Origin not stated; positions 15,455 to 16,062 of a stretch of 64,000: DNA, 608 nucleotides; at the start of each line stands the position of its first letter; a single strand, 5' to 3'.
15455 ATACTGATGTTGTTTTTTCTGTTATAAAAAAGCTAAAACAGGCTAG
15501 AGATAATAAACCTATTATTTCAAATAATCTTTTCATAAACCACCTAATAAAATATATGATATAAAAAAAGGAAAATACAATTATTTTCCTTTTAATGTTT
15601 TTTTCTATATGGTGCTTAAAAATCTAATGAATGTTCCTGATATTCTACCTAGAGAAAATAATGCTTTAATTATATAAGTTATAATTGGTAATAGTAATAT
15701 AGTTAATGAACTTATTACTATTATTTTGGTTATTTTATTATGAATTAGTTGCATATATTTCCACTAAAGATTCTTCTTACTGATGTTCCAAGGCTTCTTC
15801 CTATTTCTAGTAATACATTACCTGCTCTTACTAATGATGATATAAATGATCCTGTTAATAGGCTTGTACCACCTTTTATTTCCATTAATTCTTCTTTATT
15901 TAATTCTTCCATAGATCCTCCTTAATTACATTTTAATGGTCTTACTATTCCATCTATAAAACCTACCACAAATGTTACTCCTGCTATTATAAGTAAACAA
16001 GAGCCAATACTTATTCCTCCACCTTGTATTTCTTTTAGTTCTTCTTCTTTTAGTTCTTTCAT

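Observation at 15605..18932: Complete class II bacteriocin locus with a C39-ABC exporter, two GG-leader peptides, an immunity-like peptide and an XRE regulator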

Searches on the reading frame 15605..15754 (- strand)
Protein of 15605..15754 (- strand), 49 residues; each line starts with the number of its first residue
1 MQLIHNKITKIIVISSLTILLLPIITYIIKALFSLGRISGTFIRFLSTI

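Call 3: search_protein_families(library=pfam, proteins=[window:15605-15754:-], max_evalue=1)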
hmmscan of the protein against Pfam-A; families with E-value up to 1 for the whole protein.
window:15605-15754:- (49 aa): 3 families
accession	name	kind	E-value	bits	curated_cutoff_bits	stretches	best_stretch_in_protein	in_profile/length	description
PF09777.14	OSTMP1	-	0.061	13.1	25.8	1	6-34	192-219/240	Osteopetrosis-associated transmembrane protein 1 precursor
PF05170.20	AsmA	-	0.12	11.6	29.8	1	5-42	1-38/607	AsmA family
PF24858.1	AGMP_C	-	0.13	12.7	28.3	1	5-38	17-48/88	Alkylglycerol monooxygenase C-terminal domain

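Call 4: search_protein_families(library=ncbifam, proteins=[window:15605-15754:-], max_evalue=1)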
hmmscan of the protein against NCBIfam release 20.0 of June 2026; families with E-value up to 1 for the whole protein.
window:15605-15754:- (49 aa): 0 families

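Call 26: find_homologous_proteins(query=A3, max_evalue=0.01)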
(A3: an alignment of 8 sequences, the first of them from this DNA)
Query A3 (8 sequences) (49 aa, profile of the alignment): 26 proteins with E <= 0.01 among 360 candidates.
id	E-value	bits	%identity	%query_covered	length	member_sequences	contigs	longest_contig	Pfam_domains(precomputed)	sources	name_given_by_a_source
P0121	2.3e-28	116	42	92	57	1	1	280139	-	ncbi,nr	ncbi:MAG: hypothetical protein IJE04_01360 [Bacilli bacterium]|nr:hypothetical protein [Bacilli bact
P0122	2.6e-28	116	43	94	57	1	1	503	-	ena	-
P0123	1.4e-27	113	41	94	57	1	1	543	-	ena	-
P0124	1.8e-27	113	39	94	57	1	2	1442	-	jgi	-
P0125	1.5e-26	110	37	94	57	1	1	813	-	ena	-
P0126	2.2e-26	109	41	94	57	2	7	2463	-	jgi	-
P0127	2.5e-26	109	41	94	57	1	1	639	-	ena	-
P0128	3.2e-25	106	37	94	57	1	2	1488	-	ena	-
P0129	1.8e-24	103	41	94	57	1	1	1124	-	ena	-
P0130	5.7e-24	102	43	94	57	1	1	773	-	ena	-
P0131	9.5e-23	98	41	94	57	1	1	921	-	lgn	-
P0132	2.6e-22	96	40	92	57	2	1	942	-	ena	-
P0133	2.8e-22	96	40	92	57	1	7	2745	-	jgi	-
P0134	2.0e-21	94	41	94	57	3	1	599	-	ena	-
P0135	1.4e-20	91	41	80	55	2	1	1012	-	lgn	-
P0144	2.1e-9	55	69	100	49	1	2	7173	-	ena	-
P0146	2.5e-7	48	51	100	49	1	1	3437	-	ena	-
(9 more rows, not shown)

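Call 55: find_encoding_contigs(protein=P0146, flank=6000, max_places=2)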
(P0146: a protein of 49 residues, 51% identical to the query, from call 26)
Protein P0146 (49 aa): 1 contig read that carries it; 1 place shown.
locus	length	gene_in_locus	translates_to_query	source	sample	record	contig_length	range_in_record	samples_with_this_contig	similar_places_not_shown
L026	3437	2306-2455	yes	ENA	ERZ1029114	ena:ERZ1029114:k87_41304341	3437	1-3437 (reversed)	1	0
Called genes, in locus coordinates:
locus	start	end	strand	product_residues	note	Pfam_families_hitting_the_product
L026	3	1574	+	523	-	?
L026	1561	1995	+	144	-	-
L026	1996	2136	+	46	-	-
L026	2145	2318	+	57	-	-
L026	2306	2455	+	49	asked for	-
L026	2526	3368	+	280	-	PF01522:Polysacc_deac_1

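Call 56: find_encoding_contigs(protein=P0144, flank=6000, max_places=2)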
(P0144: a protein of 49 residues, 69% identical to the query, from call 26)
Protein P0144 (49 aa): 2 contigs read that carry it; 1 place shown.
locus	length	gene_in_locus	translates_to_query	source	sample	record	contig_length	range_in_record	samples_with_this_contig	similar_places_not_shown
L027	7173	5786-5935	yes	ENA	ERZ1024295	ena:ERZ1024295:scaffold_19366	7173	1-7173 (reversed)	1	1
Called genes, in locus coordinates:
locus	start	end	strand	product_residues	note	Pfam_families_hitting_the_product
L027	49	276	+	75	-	-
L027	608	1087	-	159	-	PF10646:Germane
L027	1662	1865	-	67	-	PF00196:GerE, PF04545:Sigma70_r4 (weak), PF08281:Sigma70_r4_2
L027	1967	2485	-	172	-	PF12685:SpoIIIAH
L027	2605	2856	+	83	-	-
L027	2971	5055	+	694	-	PF03412:Peptidase_C39, PF00664:ABC_membrane, PF00005:ABC_tran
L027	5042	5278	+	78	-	-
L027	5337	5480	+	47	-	-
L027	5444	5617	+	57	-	-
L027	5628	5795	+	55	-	-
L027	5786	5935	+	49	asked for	-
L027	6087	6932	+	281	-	PF01522:Polysacc_deac_1 (weak)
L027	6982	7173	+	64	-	?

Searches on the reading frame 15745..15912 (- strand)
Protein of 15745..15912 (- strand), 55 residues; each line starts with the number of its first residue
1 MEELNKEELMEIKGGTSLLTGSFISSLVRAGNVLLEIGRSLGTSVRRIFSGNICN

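Call 3: search_protein_families(library=pfam, proteins=[window:15745-15912:-], max_evalue=1)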
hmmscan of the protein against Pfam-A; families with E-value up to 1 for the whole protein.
window:15745-15912:- (55 aa): 1 family
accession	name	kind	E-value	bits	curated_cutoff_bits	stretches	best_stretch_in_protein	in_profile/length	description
PF10439.15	Bacteriocin_IIc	-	0.0076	16.7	27.1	1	1-21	4-19/59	Bacteriocin class II with double-glycine leader peptide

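Call 4: search_protein_families(library=ncbifam, proteins=[window:15745-15912:-], max_evalue=1)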
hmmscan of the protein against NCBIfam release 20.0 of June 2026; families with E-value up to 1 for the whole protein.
window:15745-15912:- (55 aa): 2 families
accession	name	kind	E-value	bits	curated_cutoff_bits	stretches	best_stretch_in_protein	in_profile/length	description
TIGR03949.1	bact_IIb_cerein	subfamily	0.0045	16.7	21.5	1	2-17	2-17/45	class IIb bacteriocin, lactobin A/cerein 7B family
TIGR01847.1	bacteriocin_sig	domain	0.016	15.8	15.7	1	1-15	1-15/15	bacteriocin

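Call 29: find_homologous_proteins(query=A2, max_evalue=0.01)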
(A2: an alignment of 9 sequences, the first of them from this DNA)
Query A2 (9 sequences) (55 aa, profile of the alignment): 248 proteins with E <= 0.01 among 376 candidates; the best 120 are listed.
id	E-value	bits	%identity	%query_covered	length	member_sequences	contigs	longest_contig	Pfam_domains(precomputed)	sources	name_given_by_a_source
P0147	4.0e-30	121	53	100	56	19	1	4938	-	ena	-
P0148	9.1e-30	120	50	98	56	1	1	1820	-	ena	-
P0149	9.3e-30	120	49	100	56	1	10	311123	-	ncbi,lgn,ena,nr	ncbi:MAG: bacteriocin [Bacilli bacterium]|nr:bacteriocin [Bacilli bacterium]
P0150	2.6e-29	119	54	98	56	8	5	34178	-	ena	-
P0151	2.6e-29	118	49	100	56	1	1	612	-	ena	-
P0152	4.7e-29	118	49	100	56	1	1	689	-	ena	-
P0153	5.4e-29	117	50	98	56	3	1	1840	-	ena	-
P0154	1.0e-28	117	53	100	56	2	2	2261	-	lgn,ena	-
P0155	1.3e-28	116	46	98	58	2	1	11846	-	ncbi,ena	-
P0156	1.4e-28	116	52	98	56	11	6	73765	-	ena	-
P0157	1.6e-28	116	45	100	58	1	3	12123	-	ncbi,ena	-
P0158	6.3e-28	114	44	98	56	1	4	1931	-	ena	-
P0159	8.6e-28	114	47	100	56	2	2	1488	-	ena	-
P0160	1.7e-27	113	45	100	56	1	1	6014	-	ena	-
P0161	1.9e-27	113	48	98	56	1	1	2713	-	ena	-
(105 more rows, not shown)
